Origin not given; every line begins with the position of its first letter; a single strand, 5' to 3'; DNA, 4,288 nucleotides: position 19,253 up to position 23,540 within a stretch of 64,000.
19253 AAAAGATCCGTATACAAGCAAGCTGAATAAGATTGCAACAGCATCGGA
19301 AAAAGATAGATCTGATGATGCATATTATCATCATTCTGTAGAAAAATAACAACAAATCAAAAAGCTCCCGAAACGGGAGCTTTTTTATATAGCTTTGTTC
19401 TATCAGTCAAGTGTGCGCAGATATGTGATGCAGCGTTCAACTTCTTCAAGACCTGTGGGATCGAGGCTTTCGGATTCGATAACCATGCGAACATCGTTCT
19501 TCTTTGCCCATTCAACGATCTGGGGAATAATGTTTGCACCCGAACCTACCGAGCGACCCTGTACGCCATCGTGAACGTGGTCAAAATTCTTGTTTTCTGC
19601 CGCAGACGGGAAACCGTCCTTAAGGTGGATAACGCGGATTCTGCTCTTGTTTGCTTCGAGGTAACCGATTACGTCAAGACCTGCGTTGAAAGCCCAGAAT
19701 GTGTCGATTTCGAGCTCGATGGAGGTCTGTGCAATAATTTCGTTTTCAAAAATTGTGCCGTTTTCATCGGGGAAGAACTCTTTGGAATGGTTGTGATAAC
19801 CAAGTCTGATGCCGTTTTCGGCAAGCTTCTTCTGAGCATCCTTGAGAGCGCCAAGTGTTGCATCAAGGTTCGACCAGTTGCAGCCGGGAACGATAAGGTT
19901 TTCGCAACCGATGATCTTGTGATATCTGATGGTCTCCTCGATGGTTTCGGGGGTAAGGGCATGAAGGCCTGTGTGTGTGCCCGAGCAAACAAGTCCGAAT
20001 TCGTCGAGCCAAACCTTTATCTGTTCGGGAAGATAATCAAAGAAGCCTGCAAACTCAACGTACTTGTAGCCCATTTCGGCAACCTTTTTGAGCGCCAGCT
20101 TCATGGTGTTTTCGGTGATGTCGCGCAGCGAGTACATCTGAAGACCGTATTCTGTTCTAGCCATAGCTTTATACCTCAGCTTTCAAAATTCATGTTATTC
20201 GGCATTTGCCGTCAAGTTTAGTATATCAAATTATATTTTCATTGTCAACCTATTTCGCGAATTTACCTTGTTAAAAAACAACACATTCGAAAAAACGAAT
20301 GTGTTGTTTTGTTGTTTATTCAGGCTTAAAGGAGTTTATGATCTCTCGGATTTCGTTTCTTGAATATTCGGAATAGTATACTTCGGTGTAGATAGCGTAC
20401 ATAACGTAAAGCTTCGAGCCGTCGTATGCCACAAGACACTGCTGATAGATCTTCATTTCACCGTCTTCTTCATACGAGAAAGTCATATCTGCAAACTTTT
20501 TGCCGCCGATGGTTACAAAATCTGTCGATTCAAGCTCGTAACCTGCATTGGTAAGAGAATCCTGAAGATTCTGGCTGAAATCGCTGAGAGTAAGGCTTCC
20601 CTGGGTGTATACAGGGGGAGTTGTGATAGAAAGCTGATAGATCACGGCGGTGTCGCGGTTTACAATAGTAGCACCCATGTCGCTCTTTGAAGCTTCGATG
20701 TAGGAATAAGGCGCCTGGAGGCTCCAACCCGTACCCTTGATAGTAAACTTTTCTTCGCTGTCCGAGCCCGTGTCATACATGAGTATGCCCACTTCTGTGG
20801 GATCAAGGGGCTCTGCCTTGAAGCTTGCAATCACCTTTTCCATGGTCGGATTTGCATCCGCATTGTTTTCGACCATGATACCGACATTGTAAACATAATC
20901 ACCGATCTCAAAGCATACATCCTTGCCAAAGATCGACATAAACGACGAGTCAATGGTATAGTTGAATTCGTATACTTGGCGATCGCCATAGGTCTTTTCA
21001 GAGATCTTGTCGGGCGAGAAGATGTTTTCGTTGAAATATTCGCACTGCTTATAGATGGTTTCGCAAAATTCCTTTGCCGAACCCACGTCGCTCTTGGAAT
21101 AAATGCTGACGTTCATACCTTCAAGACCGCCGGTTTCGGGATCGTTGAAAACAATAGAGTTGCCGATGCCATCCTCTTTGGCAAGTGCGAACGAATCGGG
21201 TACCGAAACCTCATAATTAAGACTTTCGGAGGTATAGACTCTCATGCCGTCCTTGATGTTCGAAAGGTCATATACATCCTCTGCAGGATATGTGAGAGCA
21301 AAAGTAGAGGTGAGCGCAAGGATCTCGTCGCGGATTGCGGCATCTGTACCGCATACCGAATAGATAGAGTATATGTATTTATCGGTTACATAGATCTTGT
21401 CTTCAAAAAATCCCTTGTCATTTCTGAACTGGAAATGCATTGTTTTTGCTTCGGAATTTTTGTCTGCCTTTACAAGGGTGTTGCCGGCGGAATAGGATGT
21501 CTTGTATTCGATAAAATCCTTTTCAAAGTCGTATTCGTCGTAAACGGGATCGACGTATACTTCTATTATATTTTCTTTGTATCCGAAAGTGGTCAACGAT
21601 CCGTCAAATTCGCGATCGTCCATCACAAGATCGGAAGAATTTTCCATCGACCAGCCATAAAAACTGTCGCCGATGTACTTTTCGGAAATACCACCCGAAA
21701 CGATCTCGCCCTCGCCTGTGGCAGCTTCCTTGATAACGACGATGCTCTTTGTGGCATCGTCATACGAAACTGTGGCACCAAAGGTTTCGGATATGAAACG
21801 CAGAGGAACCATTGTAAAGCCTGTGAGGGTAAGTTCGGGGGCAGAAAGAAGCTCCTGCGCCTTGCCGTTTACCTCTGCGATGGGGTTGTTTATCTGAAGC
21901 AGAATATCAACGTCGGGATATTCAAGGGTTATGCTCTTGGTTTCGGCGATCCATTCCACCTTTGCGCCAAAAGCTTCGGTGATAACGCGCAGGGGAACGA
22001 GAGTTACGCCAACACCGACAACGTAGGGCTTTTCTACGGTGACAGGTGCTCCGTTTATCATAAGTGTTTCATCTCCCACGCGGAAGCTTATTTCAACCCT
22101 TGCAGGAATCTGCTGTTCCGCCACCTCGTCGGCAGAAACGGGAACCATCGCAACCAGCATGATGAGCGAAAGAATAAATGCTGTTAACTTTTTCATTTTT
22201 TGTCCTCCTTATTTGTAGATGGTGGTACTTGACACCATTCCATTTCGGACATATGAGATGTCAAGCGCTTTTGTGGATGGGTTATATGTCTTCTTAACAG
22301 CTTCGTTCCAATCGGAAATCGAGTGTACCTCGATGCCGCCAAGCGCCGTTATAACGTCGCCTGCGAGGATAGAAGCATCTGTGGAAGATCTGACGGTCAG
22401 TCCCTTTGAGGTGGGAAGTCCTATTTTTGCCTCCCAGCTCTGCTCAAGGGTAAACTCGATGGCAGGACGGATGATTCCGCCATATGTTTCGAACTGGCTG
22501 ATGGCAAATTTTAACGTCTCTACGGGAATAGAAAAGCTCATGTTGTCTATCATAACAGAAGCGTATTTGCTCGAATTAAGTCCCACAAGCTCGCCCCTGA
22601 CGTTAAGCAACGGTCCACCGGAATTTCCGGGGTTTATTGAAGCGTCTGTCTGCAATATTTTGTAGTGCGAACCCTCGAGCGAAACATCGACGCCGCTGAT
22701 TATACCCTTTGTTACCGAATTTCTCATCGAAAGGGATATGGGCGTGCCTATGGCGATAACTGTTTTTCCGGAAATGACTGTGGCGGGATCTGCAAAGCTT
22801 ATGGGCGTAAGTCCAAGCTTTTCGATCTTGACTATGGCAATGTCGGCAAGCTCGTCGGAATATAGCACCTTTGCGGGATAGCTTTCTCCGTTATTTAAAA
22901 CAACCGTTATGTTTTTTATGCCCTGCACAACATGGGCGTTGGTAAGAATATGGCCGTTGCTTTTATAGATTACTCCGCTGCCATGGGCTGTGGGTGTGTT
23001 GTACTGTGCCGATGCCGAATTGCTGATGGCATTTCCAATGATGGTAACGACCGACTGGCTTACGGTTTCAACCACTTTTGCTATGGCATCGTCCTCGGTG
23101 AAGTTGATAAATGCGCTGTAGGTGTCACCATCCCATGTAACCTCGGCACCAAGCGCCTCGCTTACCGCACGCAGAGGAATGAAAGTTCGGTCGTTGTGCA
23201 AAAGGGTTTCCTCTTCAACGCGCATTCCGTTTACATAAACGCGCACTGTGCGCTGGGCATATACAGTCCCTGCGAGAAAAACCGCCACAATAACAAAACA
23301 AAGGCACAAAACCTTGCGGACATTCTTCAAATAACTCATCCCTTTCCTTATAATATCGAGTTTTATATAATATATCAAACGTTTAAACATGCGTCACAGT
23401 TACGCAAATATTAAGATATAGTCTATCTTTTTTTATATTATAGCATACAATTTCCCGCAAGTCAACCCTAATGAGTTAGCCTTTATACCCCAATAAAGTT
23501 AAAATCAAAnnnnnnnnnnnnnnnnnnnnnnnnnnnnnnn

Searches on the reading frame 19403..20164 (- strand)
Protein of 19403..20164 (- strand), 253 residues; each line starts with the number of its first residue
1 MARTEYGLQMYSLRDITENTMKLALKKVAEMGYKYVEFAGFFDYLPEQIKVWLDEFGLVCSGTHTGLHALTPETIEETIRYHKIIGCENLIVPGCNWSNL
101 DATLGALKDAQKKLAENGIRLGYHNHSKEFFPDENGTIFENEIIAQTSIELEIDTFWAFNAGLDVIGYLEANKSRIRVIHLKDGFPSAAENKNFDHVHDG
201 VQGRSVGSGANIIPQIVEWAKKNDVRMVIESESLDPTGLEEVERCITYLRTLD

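Call 40: search_protein_families(library=pfam, proteins=[window:19403-20164:-])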
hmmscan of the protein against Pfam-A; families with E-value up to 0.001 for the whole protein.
window:19403-20164:- (253 aa): 1 family
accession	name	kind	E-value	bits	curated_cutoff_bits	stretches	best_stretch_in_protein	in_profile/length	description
PF01261.30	AP_endonuc_2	-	1e-10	42.2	31.1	1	25-225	1-221/249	Xylose isomerase-like TIM barrel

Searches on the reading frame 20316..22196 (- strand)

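Call 40: search_protein_families(library=pfam, proteins=[window:20316-22196:-])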
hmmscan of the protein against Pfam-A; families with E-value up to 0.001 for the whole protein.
window:20316-22196:- (626 aa): 1 family
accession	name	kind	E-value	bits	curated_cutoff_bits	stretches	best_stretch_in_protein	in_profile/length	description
PF07833.16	Cu_amine_oxidN1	-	1.8e-27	95.8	24.2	1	47-153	2-107/108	Copper amine oxidase N-terminal domain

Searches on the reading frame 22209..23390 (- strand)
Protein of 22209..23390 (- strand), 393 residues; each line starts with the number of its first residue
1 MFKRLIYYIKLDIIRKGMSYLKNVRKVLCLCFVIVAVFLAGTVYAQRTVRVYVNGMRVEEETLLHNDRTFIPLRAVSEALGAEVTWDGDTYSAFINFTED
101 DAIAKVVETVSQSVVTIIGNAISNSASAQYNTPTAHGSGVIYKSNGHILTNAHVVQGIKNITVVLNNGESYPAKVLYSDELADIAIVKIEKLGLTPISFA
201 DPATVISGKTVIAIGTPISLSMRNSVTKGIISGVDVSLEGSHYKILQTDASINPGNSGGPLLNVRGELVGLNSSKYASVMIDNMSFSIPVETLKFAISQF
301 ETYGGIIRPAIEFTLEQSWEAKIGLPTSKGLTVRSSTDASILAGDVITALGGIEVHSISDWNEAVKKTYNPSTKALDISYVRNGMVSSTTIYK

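Call 40: search_protein_families(library=pfam, proteins=[window:22209-23390:-])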
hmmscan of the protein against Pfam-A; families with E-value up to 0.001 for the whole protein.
window:22209-23390:- (393 aa): 4 families
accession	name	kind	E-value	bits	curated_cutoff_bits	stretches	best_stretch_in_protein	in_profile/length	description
PF13365.12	Trypsin_2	-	3.4e-33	115.8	27.6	1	137-271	1-144/144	Trypsin-like peptidase domain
PF00089.32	Trypsin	-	7.9e-16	59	20.6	1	126-293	16-216/220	Trypsin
PF07833.16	Cu_amine_oxidN1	-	7.9e-10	39.1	24.2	1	53-102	2-53/108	Copper amine oxidase N-terminal domain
PF13180.12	PDZ_2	-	0.00068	20.3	27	0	337-391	26-78/80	PDZ domain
